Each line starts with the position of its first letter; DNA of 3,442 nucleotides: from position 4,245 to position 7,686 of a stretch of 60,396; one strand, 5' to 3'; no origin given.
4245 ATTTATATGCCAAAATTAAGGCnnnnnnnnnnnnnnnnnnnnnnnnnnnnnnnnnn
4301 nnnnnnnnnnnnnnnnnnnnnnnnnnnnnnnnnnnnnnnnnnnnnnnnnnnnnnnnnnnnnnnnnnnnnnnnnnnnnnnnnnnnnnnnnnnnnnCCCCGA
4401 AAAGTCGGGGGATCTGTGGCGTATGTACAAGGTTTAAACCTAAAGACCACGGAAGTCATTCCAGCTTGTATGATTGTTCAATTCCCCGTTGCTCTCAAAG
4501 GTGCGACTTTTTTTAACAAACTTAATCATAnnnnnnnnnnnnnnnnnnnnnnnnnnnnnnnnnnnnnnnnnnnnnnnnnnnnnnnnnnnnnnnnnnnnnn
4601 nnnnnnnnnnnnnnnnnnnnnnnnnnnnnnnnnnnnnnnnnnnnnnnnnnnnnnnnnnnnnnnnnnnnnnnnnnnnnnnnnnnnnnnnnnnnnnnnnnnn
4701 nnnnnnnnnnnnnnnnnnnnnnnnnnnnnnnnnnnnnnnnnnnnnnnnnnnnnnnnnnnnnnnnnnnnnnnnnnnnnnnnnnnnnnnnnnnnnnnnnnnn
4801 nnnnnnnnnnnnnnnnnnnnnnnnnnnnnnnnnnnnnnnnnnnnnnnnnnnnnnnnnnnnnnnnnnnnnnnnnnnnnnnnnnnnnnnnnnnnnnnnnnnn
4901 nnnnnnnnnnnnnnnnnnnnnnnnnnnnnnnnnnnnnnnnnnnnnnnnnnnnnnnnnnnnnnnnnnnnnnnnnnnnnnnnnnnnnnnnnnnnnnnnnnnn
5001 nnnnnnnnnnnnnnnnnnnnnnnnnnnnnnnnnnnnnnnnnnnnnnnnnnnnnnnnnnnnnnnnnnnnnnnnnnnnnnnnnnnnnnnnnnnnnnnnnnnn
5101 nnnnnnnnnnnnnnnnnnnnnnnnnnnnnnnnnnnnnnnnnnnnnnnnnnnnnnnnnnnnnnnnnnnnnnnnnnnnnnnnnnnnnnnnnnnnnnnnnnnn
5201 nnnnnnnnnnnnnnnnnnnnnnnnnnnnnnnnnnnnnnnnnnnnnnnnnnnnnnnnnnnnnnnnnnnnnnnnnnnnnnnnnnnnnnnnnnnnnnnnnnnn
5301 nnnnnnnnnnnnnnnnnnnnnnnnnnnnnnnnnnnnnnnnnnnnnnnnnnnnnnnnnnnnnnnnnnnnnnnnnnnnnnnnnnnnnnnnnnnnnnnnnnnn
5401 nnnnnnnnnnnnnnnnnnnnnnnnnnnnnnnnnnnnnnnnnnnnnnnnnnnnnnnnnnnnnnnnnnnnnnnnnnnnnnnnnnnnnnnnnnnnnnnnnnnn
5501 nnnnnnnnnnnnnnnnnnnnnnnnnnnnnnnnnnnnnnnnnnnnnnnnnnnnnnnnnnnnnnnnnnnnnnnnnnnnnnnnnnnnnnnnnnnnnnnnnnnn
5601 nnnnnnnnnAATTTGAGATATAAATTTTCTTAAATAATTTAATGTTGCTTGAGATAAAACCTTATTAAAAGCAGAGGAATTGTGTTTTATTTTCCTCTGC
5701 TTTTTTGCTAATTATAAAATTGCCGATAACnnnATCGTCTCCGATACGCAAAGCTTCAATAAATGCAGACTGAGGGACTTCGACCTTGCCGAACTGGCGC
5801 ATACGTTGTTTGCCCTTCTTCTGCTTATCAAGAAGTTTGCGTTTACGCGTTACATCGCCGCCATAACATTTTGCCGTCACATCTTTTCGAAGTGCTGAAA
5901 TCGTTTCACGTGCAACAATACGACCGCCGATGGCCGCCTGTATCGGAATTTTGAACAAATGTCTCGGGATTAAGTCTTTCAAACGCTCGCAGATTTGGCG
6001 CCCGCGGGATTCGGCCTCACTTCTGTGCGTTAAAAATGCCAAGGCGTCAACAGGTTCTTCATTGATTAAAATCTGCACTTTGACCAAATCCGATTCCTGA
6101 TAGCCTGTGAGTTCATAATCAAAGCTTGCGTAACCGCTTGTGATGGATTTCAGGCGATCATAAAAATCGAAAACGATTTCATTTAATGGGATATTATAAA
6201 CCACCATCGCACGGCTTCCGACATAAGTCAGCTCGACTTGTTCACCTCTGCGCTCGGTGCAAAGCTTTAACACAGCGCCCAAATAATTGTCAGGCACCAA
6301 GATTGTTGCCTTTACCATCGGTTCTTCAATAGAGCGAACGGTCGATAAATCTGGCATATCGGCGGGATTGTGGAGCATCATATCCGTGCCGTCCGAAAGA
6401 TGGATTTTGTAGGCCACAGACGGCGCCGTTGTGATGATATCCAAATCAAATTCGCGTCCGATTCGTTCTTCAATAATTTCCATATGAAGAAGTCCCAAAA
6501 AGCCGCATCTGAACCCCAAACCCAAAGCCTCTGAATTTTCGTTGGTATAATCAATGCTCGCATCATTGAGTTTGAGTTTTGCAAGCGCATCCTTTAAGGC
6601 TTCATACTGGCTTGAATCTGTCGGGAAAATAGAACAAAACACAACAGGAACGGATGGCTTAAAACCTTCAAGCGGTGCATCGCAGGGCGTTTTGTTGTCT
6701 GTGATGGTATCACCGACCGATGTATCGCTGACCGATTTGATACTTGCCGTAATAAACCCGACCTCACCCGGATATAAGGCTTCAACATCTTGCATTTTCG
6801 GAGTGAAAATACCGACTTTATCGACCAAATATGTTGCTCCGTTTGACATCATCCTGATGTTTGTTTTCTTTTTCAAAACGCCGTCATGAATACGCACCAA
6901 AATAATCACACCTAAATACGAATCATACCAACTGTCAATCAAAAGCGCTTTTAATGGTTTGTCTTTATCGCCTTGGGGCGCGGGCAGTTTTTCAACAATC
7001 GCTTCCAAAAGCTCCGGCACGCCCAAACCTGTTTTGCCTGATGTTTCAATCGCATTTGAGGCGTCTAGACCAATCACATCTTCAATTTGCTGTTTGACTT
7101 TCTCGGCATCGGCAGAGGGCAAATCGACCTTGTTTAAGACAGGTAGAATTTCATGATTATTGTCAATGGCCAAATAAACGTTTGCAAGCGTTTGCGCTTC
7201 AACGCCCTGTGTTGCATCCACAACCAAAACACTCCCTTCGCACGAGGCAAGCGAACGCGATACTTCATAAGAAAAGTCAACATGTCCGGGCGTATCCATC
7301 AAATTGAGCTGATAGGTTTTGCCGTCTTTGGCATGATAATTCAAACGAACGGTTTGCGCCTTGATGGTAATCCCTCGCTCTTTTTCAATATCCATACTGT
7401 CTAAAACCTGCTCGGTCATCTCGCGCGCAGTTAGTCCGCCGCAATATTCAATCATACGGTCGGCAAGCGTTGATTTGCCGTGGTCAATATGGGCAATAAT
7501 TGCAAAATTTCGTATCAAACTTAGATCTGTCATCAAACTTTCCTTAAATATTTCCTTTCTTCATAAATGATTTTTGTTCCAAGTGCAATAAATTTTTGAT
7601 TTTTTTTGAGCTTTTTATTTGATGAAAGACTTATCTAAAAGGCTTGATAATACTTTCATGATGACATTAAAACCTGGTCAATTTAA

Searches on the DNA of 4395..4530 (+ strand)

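Call 61: build_rna_model(alignment_id=A8)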
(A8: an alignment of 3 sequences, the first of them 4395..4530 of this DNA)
Model R1 built from alignment A8 (3 sequences, 146 columns); structure: RNAalifold consensus.
model positions 142; base pairs 33; branch points 3; effective number of sequences 1.26; information 0.591 bits per position. Calibrated on 0.2 Mb of random sequence (short: E-values are rough).
structure used (alignment columns):
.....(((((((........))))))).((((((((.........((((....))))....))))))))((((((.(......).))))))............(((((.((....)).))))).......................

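Call 62: search_with_rna_model(model_id=R1, sources=[window, L002, L003, L004, L005, L006, L007, L008, L009, L010, L011, L012, L013, L014, L015, L016, L017, L018, L019, L020, L021, L022, L023, L024, L025, L026, L027, L028, L029, L030, L031, L032, L033, L034, L035, L036, L037, L038, L039, L040, L041, L042, L043, L044, L045, L046, L047, L048, L049, L050, L051, L052, L053, L054, L055, L056, L057, L058, L059, L060, L061, L062, L063, L064, L065, L066, L067, L068, L069, L070, L071, L072, L073, L074, L075, L076, L077, L078, L079, L080, L081], max_evalue=0.1, make_alignment=true)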
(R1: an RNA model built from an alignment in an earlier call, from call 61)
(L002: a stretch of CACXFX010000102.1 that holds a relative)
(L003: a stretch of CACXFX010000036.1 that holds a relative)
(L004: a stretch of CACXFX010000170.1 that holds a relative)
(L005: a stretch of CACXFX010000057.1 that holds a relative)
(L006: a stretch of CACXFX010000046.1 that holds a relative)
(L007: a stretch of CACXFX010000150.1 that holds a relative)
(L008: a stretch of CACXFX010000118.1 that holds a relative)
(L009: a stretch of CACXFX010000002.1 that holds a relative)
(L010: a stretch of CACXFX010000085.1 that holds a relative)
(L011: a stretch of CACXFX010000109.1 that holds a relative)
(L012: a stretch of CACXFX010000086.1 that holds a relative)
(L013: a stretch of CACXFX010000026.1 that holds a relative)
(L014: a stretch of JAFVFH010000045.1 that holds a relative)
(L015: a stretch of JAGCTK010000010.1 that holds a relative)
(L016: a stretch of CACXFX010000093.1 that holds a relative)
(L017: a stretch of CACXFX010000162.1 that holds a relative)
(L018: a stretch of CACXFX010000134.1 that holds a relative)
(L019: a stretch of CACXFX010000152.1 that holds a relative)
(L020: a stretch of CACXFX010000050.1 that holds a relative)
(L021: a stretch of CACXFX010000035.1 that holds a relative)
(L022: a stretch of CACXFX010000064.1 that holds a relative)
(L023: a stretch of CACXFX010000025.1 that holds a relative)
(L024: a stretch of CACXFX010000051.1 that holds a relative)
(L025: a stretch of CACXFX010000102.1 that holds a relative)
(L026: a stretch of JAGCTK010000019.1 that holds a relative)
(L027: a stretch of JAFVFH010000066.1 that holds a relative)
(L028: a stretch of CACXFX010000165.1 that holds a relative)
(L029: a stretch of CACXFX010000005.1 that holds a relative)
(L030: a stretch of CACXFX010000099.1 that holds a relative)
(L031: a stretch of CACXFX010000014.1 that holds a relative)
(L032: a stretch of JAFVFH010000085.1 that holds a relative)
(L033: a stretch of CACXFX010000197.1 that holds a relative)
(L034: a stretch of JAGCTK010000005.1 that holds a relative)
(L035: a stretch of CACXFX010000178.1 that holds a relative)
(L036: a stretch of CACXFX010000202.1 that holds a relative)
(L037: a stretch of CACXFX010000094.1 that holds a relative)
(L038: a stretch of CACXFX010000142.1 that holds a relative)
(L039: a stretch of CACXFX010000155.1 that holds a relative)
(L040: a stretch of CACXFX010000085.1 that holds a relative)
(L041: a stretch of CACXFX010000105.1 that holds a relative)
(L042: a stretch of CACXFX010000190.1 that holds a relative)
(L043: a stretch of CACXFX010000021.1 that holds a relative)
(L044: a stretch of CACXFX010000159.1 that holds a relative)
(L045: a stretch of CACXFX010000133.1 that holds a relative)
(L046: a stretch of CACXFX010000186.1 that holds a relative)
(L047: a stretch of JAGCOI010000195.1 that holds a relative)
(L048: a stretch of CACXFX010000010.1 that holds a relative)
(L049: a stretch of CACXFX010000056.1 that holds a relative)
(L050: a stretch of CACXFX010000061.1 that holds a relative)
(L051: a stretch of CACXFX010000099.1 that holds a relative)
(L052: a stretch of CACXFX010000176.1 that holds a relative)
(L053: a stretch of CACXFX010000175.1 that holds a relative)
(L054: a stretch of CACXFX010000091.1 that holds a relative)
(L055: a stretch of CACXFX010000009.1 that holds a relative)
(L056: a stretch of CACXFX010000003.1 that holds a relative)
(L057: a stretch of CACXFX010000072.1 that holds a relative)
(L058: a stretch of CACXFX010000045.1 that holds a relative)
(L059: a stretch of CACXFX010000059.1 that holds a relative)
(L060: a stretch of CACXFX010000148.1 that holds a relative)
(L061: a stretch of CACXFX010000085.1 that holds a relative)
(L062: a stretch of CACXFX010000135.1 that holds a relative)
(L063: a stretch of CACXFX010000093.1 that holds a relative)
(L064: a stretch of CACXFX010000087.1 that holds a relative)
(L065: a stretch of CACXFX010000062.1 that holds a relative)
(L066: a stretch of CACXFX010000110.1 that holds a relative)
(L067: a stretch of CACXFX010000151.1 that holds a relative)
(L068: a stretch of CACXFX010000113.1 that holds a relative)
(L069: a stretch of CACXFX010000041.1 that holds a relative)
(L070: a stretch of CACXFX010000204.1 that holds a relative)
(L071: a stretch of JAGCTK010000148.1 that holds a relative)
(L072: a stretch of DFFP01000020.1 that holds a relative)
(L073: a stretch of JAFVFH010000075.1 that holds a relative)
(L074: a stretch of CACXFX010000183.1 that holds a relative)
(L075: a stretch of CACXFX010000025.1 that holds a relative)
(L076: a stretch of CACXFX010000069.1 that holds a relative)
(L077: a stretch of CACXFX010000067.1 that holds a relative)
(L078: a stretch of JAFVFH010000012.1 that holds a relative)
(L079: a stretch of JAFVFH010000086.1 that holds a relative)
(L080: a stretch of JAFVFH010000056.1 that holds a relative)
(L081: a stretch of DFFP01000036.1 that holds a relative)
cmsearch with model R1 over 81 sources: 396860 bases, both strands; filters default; matches with E-value up to 0.1: 43.
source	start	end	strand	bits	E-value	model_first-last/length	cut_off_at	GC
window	18726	18868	+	154.2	8.1e-41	1-142/142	no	0.41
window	4391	4530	+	150.1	1.2e-39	1-142/142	no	0.41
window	53511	53645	-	148.6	3e-39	1-142/142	no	0.44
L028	1371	1515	+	111.6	7.7e-29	1-142/142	no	0.41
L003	1545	1686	+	110.3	1.8e-28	1-142/142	no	0.42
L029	2136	2275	+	109.2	3.9e-28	1-142/142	no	0.46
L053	1968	2110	+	106.3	2.5e-27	1-142/142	no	0.45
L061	1989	2132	+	105.5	4.3e-27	1-142/142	no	0.47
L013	2038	2178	+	102.5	2.8e-26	1-142/142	no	0.42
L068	1966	2110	+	102.3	3.3e-26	1-142/142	no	0.41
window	38646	38790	+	101.9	4.3e-26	1-142/142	no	0.45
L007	1091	1235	+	100.7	9e-26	1-142/142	no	0.43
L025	2268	2409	+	97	1e-24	1-142/142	no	0.41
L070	2271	2412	+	96.9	1.1e-24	1-142/142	no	0.44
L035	2055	2192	+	94.8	4.3e-24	1-142/142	no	0.44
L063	259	401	-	88.7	2.3e-22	1-142/142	no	0.41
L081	2061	2207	+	86.2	1.1e-21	1-142/142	no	0.39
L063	2053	2200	+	85.1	2.2e-21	1-142/142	no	0.39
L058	1919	2058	+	85.1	2.3e-21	1-142/142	no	0.43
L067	1303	1443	+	84.1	4.5e-21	1-142/142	no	0.43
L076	2122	2263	+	82.7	1.1e-20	1-142/142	no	0.39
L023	140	282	+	81.9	1.8e-20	1-142/142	no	0.35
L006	2213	2347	+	78.8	1.4e-19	1-142/142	no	0.37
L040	2152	2291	+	78.5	1.6e-19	1-142/142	no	0.43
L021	1264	1406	+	78.1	2.2e-19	1-142/142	no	0.41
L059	2004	2145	+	75.7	1e-18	1-142/142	no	0.49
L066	1905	2048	+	74.7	1.9e-18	1-142/142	no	0.4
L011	215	352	+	74.1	2.9e-18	1-142/142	no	0.43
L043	2073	2212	+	72.6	7.6e-18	1-142/142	no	0.43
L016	2124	2267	+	72.3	9.2e-18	1-142/142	no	0.4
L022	2101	2242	+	69.2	6.8e-17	1-142/142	no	0.42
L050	1322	1470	+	67.6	1.9e-16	1-142/142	no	0.4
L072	2046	2176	+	21.9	0.0014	1-142/142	no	0.34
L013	3940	4038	-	18.1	0.017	1-142/142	no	0.34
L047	1671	1829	+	17.8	0.021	1-142/142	no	0.41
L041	1709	1838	+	17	0.034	1-142/142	no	0.3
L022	1988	2127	-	16.9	0.037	1-142/142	no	0.41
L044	3972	4079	+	16.1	0.064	1-142/142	no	0.33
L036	1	47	+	15.9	0.072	96-142/142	5'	0.45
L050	1209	1349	-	15.7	0.08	1-142/142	no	0.39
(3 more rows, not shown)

Alignment A9: 43 matches aligned to the model, 302 columns, each read 5' to 3' on its own strand. Consensus structure (alignment columns), stored with it:
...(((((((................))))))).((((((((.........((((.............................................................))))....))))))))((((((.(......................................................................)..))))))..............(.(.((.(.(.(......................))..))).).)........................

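Call 84: search_with_rna_model(model_id=R1, sources=[L083, L084, L085, L086, L087, L088, L089, L090, L091, L092, L093, L094, L095, L096, L097, L098, L099, L100, L101, L102, L103, L104, L105, L106, L107, L108, L109, L110, L111, L112, L113, L114, L115, L116, L117, L118, L119, L120, L121, L122, L123, L124, L125, L126, L127, L128, L129, L130, L131, L132, L133, L134, L135, L136, L137, L138, L139, L140, L141, L142, L143, L144, L145, L146, L147, L148, L149, L150, L151, L152, L153, L154, L155, L156, L157, L158, L159, L160, L161, L162], max_evalue=0.001, make_alignment=true)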
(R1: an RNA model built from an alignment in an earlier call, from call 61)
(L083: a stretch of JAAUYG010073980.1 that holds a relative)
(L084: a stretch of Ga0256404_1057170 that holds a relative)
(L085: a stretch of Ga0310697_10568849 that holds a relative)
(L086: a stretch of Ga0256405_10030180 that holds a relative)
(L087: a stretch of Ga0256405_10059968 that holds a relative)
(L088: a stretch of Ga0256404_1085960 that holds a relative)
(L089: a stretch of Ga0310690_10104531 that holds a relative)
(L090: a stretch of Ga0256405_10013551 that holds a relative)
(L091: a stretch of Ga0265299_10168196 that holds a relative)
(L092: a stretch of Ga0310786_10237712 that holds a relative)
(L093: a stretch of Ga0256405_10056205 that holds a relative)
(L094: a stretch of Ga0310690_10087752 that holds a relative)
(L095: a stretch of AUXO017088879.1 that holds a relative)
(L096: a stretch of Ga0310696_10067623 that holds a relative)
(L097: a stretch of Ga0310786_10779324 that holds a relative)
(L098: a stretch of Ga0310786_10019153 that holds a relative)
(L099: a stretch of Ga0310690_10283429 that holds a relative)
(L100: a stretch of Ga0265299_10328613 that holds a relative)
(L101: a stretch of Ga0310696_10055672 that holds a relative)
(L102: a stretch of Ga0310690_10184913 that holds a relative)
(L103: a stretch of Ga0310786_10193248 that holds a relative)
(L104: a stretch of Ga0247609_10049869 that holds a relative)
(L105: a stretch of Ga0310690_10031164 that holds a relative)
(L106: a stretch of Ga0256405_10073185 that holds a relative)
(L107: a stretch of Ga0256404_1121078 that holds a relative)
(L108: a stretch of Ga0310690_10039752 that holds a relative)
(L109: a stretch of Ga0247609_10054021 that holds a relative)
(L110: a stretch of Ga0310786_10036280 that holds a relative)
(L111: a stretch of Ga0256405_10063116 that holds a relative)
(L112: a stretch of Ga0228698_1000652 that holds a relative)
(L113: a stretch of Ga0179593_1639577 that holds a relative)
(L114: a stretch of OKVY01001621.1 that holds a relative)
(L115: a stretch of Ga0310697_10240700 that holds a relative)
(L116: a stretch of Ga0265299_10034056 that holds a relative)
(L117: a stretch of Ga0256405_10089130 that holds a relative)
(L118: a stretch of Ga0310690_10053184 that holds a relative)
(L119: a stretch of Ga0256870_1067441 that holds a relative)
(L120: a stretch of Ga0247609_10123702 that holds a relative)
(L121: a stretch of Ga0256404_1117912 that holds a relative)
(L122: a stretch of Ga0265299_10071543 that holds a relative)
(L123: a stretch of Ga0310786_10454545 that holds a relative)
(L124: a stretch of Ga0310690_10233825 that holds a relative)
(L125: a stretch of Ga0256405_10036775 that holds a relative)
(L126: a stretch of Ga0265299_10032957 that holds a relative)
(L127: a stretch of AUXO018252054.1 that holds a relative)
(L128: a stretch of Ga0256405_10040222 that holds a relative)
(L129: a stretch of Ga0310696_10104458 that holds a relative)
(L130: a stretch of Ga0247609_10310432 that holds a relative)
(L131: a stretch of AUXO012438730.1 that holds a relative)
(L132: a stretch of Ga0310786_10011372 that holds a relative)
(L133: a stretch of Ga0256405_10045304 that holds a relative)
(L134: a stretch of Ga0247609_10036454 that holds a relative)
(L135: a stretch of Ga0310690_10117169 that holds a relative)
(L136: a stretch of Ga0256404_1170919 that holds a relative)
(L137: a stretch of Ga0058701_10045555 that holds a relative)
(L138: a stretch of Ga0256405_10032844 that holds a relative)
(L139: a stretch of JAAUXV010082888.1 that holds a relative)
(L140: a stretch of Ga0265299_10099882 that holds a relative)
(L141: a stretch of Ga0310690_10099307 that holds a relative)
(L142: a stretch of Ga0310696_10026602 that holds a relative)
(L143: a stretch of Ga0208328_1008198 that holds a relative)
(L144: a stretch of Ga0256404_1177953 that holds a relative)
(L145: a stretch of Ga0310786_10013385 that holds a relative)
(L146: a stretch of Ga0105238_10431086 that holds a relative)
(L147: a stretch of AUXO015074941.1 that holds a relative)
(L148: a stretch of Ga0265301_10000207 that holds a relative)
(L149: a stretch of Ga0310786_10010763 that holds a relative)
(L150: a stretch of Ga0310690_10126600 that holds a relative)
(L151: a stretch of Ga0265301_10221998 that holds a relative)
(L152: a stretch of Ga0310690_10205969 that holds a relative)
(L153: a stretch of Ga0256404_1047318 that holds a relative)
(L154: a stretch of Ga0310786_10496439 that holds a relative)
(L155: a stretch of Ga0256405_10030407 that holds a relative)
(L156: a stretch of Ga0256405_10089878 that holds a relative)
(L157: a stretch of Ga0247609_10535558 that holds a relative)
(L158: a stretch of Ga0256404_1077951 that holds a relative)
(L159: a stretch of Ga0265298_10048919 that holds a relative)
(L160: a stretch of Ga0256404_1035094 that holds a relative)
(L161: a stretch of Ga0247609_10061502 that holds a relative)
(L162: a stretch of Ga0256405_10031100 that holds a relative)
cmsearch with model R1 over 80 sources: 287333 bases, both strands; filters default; matches with E-value up to 0.001: 75.
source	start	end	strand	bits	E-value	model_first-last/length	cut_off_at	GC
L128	1697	1838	-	137.5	2.8e-36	1-142/142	no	0.42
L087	2384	2526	+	123.3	3e-32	1-142/142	no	0.38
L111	1247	1388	-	116.6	2.2e-30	1-142/142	no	0.4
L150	2490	2630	-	115.4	4.8e-30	1-142/142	no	0.4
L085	1028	1168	+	113.7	1.5e-29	1-142/142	no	0.4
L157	176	316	-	113.7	1.5e-29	1-142/142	no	0.4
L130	243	387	+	112.4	3.3e-29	1-142/142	no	0.42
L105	4410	4556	-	111.5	6e-29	1-142/142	no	0.38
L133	3539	3683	+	111.2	7.7e-29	1-142/142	no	0.46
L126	594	736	-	110.4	1.2e-28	1-142/142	no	0.39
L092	1155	1296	-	110.3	1.3e-28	1-142/142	no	0.42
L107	783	927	+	107.3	9.1e-28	1-142/142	no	0.41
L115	1171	1308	-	103.8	9.2e-27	1-142/142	no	0.44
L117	1532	1676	-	103.6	1.1e-26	1-142/142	no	0.45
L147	1452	1594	+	103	1.5e-26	1-142/142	no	0.44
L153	1459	1598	-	102.8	1.7e-26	1-142/142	no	0.44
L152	259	402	-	102.8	1.8e-26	1-142/142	no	0.38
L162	4276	4419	+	102.1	2.7e-26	1-142/142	no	0.42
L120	1201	1339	+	102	3e-26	1-142/142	no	0.4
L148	222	363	+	101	5.4e-26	1-142/142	no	0.39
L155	3360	3504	+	100.9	6e-26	1-142/142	no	0.4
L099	671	809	+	99.8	1.2e-25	1-142/142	no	0.46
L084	427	569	-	99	2e-25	1-142/142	no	0.45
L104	659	801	-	97.1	6.8e-25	1-142/142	no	0.41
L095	425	570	+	96.3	1.2e-24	1-142/142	no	0.38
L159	2919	3060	-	96.3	1.2e-24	1-142/142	no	0.43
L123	338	479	+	95.7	1.7e-24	1-142/142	no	0.44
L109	224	363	+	95.3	2.2e-24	1-142/142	no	0.42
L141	1458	1598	-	94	5.2e-24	1-142/142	no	0.41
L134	2977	3115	-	93.8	6e-24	1-142/142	no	0.38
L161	2492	2632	+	92.3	1.6e-23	1-142/142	no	0.45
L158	750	893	+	91.5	2.7e-23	1-142/142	no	0.46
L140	176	318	-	91.2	3.1e-23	1-142/142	no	0.36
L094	2515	2649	-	90.8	4.3e-23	1-142/142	no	0.46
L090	326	470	+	89.9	7.6e-23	1-142/142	no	0.41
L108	3547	3690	+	89.8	8e-23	1-142/142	no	0.44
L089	1257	1400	-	89.4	1e-22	1-142/142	no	0.44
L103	1177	1314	+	88.5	1.9e-22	1-142/142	no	0.41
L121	1290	1433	+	88.1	2.3e-22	1-142/142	no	0.37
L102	1712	1857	+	87.7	3e-22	1-142/142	no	0.44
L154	272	415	+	86.8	5.7e-22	1-142/142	no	0.42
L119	105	241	+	85.6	1.2e-21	1-142/142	no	0.46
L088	1287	1426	-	85.1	1.7e-21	1-142/142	no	0.43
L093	2279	2415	+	85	1.8e-21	1-142/142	no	0.46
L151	144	286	+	84.9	1.9e-21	1-142/142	no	0.43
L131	269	413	+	84.7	2.2e-21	1-142/142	no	0.42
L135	779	915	-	84.2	3e-21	1-142/142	no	0.42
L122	2638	2779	-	83.9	3.6e-21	1-142/142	no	0.4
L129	445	586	-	83.9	3.6e-21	1-142/142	no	0.4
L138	1739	1873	-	83.9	3.6e-21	1-142/142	no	0.47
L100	204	345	-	83.9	3.7e-21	1-142/142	no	0.39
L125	2441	2578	+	83.7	4.1e-21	1-142/142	no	0.41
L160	3025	3159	+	83.3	5.5e-21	1-142/142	no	0.47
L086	2536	2672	-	82.1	1.1e-20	1-142/142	no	0.46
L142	4250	4390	+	80.7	2.8e-20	1-142/142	no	0.41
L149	714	853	+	80.5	3.4e-20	1-142/142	no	0.41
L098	7489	7629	-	79.8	5.2e-20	1-142/142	no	0.39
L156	1930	2078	-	78.7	1.1e-19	1-142/142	no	0.42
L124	1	138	-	78.6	1.1e-19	1-142/142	no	0.41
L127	1314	1458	-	78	1.7e-19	1-142/142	no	0.42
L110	3329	3472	+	75.6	7.7e-19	1-142/142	no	0.47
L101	4128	4267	-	75.2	1e-18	1-142/142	no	0.41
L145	4820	4959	+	75.2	1e-18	1-142/142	no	0.41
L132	5553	5694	+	75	1.1e-18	1-142/142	no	0.39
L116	1709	1845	+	74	2.3e-18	1-142/142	no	0.46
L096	24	164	+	73.9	2.4e-18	1-142/142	no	0.39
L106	238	376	+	72.2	7.1e-18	1-142/142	no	0.45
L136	188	328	+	71.6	1.1e-17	1-142/142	no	0.5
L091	1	116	-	69.7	3.6e-17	1-128/142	3'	0.44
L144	921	1038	-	67.6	1.4e-16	26-142/142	5'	0.41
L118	2931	3068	-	63.5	2e-15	1-142/142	no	0.47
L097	1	75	-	58.6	4.9e-14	1-78/142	3'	0.44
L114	2633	2783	+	48.9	2.7e-11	1-142/142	no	0.56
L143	810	941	+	38.2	2.7e-08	1-142/142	no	0.62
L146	144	280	-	36.9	6.3e-08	1-142/142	no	0.42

Alignment A11: 75 matches aligned to the model, 227 columns, each read 5' to 3' on its own strand. Consensus structure (alignment columns), stored with it:
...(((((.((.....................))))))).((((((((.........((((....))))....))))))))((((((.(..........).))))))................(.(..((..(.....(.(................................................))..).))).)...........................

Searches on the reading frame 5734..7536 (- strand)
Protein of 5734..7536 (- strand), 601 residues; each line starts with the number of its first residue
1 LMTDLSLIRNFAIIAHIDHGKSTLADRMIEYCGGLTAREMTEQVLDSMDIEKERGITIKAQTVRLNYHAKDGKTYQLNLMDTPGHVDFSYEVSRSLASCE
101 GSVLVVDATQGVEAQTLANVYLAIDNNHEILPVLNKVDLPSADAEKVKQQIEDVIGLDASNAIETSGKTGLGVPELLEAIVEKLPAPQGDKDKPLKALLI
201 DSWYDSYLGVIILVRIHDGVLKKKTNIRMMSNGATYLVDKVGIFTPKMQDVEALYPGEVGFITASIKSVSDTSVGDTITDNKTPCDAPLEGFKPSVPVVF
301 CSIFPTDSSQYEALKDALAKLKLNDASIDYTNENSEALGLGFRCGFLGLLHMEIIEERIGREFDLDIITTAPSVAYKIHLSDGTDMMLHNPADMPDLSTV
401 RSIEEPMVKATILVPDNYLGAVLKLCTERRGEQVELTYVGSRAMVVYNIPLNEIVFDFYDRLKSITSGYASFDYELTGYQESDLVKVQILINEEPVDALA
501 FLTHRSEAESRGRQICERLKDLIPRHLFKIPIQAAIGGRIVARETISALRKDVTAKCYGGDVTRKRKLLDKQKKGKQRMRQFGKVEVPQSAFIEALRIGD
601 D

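Call 51: find_homologous_proteins(query=window:5734-7536:-, max_evalue=1e-100)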
Query window:5734-7536:- (601 aa): 7999 proteins with E <= 1e-100 among 8000 candidates; the best 120 are listed.
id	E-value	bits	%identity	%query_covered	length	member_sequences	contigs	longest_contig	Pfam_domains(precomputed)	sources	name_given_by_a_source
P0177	0.0e+0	1332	100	100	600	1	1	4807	PF00679.31,PF14492.13,PF06421.18,PF00009.34,PF03144.32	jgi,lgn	-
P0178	0.0e+0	1329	99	100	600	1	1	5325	PF00679.31,PF14492.13,PF06421.18,PF00009.34,PF03144.32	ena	-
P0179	0.0e+0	1329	99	100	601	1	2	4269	PF00679.31,PF14492.13,PF06421.18,PF00009.34,PF03144.32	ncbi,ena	-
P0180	0.0e+0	1321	98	100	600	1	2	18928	PF00679.31,PF14492.13,PF06421.18,PF00009.34,PF03144.32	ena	-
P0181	0.0e+0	1320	99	100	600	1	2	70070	PF00679.31,PF14492.13,PF06421.18,PF00009.34,PF03144.32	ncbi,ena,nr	ncbi:MAG: translation elongation factor 4 [Alphaproteobacteria bacterium]|nr:translation elongation 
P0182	0.0e+0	1318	98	100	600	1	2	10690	PF00679.31,PF14492.13,PF06421.18,PF00009.34,PF03144.32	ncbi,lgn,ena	-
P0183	0.0e+0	1296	96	100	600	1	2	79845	PF00679.31,PF14492.13,PF06421.18,PF00009.34,PF03144.32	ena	-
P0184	0.0e+0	1293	96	100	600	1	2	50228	PF00679.31,PF14492.13,PF06421.18,PF00009.34,PF03144.32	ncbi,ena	-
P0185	0.0e+0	1290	96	100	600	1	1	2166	PF00679.31,PF14492.13,PF06421.18,PF00009.34,PF03144.32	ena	-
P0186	0.0e+0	1290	96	100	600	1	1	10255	PF00679.31,PF14492.13,PF06421.18,PF00009.34,PF03144.32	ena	-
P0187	0.0e+0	1289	96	100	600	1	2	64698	PF00679.31,PF14492.13,PF06421.18,PF00009.34,PF03144.32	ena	-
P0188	0.0e+0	1288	96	100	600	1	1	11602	PF00679.31,PF14492.13,PF06421.18,PF00009.34,PF03144.32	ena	-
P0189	0.0e+0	1288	96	100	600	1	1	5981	PF00679.31,PF14492.13,PF06421.18,PF00009.34,PF03144.32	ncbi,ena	-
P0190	0.0e+0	1286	96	100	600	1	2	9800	PF00679.31,PF14492.13,PF06421.18,PF00009.34,PF03144.32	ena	-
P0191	0.0e+0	1285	96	100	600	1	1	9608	PF00679.31,PF14492.13,PF06421.18,PF00009.34,PF03144.32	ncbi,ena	-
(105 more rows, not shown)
